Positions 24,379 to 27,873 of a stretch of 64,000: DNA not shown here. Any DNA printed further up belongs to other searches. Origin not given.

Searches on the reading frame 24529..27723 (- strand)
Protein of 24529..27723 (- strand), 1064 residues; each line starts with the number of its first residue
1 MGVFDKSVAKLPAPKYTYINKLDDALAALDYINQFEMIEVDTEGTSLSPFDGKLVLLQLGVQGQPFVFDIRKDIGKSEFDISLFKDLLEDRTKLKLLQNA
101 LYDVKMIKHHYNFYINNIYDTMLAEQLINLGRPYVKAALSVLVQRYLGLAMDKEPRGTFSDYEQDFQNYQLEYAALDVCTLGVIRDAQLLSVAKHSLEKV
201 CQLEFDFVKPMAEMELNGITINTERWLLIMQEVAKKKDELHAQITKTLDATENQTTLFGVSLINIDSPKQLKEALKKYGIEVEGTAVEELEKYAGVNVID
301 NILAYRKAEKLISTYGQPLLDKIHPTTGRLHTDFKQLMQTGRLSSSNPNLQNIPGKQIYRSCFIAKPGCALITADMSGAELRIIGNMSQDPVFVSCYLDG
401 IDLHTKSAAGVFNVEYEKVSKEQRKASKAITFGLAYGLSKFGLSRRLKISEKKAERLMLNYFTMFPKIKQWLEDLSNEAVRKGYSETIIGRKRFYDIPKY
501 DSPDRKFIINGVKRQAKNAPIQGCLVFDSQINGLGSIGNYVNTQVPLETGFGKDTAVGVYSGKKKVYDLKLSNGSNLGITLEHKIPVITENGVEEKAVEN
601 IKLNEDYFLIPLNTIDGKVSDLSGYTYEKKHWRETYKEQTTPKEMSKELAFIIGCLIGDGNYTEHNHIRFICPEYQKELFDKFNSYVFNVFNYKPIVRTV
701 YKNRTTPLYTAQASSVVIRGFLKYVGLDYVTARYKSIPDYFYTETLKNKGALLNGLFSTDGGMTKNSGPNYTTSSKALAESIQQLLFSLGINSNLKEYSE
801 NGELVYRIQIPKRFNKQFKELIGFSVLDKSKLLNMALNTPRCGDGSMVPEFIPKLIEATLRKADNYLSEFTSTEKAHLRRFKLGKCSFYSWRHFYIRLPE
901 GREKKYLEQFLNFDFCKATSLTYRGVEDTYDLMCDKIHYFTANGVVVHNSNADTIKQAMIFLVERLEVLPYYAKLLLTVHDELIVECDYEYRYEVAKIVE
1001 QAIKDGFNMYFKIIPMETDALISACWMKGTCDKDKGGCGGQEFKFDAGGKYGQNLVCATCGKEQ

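Call 11: search_protein_families(library=phrogs, proteins=[window:24529-27723:-], max_evalue=0.001)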
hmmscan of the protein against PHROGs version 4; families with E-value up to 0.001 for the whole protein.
window:24529-27723:- (1064 aa): 12 families
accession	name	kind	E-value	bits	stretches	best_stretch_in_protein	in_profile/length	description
phrog_17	-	DNA, RNA and nucleotide metabolism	1.3e-100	339.2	2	26-524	662-1156/1445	DNA polymerase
phrog_2573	-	DNA, RNA and nucleotide metabolism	5.5e-35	122.1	1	360-523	6-191/336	DNA polymerase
phrog_5995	-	DNA, RNA and nucleotide metabolism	1.4e-22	81.4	2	433-523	3-90/236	DNA polymerase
phrog_15971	-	DNA, RNA and nucleotide metabolism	5.2e-20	72.9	1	200-492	3-279/376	DNA polymerase I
phrog_10285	-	DNA, RNA and nucleotide metabolism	4.3e-19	69.7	1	331-481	14-191/321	DNA polymerase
phrog_12241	-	DNA, RNA and nucleotide metabolism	1.9e-17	64.4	1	90-360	193-500/502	DNA polymerase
phrog_23226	-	DNA, RNA and nucleotide metabolism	6.7e-12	45.7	1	328-417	292-387/611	DNA polymerase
phrog_30356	-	DNA, RNA and nucleotide metabolism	3.2e-09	36.4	1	645-795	484-634/823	helicase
phrog_31382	-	DNA, RNA and nucleotide metabolism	3.2e-08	33.8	0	283-348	335-398/427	3'-5' exonuclease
phrog_35406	-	DNA, RNA and nucleotide metabolism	9.9e-07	29.2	0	420-491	105-176/320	DNA polymerase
phrog_24147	-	DNA, RNA and nucleotide metabolism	1.5e-05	26.2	1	946-1026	9-89/93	DNA polymerase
phrog_9556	-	DNA, RNA and nucleotide metabolism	0.0002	21.5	0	295-353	371-439/441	DNA polymerase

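Call 56: search_dna_similar(query=window:24529-27723:-, collection=phages, mode=protein, max_rows=15)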
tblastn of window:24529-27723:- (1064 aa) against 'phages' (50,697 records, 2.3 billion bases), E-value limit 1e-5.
Records with a match: 4892; places in all: 4899; records where one place covers at least 80% of the query: 0.
Best place of each record, by identity: <60% 4892.
By first word of the organism name: Mycobacterium 1003; Vibrio 546; Staphylococcus 344; Salmonella 333; Microbacterium 310; Bacillus 268; Pseudomonas 264; Escherichia 226; Acinetobacter 158; Enterococcus 147; and 125 more.
By host as written in the record: Mycobacterium smegmatis mc2 155 723; - 658; Mycobacterium smegmatis mc#155 132; Microbacterium foliorum NRRL B-24224 131; Microbacterium foliorum NRRL B-24224 SEA 129; Staphylococcus aureus 114; Escherichia coli 79; Pseudomonas aeruginosa 72; and 880 more.
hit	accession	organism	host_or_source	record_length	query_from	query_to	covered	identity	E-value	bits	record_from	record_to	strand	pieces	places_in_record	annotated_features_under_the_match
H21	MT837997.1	Bacteriophage sp.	human fecal samples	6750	10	524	48%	32.2%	7e-57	221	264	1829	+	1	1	record has no annotation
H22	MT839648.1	Bacteriophage sp.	human fecal samples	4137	41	524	45%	32.1%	9e-52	204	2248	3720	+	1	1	record has no annotation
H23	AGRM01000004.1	Salmonella enterica subsp. houtenae str. ATCC BAA-1581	Homo sapiens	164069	81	524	42%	34.0%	3e-45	185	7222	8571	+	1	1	DNA-directed DNA polymerase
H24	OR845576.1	Escherichia phage ECO95 1-6-1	Escherichia coli O157:H7 ATCC 43895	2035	81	524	42%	33.8%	3e-46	183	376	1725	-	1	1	record has no annotation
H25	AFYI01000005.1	Salmonella enterica subsp. enterica serovar Infantis str. ...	Homo sapiens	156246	81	524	42%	33.8%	1e-44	183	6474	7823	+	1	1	DNA-directed DNA polymerase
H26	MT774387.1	uncultured phage cr111_1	human feces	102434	32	527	47%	29.4%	1e-40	170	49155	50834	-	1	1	DNA polymerase I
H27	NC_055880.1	uncultured phage cr111_1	human feces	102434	32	527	47%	29.4%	1e-40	170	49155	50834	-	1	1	DNA polymerase I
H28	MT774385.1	uncultured phage cr108_1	human feces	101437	30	496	44%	31.2%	7e-42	174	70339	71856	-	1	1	DNA polymerase I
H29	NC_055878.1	uncultured phage cr108_1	human feces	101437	30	496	44%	31.2%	7e-42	174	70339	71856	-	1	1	DNA polymerase I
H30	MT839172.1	Bacteriophage sp.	human fecal samples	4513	84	524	41%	32.8%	7e-52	205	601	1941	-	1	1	record has no annotation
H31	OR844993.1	Staphylococcus phage SA 1306 Kay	Staphylococcus aureus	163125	98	524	40%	33.6%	2e-45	186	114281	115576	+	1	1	record has no annotation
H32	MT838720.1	Bacteriophage sp.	human fecal samples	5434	88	524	41%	32.4%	2e-44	181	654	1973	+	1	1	record has no annotation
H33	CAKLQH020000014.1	Acinetobacter phage MD-2021a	not known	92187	81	524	42%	31.6%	5e-46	187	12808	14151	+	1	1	polA: DNA polymerase I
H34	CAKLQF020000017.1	Acinetobacter phage MD-2021a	not known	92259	81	524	42%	31.6%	5e-46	187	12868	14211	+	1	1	polA: DNA polymerase I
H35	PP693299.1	Yersinia phage vB_YenM_P744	Yersinia enterocolitica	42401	99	625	50%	26.3%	2e-25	120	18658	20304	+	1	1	DNA polymerase I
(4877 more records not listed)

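Call 118: search_protein_families(library=pfam, proteins=[window:24529-27723:-], max_evalue=0.001)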
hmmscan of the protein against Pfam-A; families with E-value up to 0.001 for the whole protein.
window:24529-27723:- (1064 aa): 4 families
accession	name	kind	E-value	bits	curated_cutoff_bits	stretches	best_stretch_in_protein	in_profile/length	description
PF00476.26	DNA_pol_A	-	1.6e-87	294.3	34.3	2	238-523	5-303/381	DNA polymerase family A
PF01612.26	DNA_pol_A_exo1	-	1.1e-19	71.3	23.6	1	18-182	3-162/173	3'-5' exonuclease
PF14528.11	LAGLIDADG_3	-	2.3e-14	53.8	22.5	1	750-823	4-82/82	LAGLIDADG-like domain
PF14890.11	Intein_splicing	-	1.2e-08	35.3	35.8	1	562-949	46-155/155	Intein splicing domain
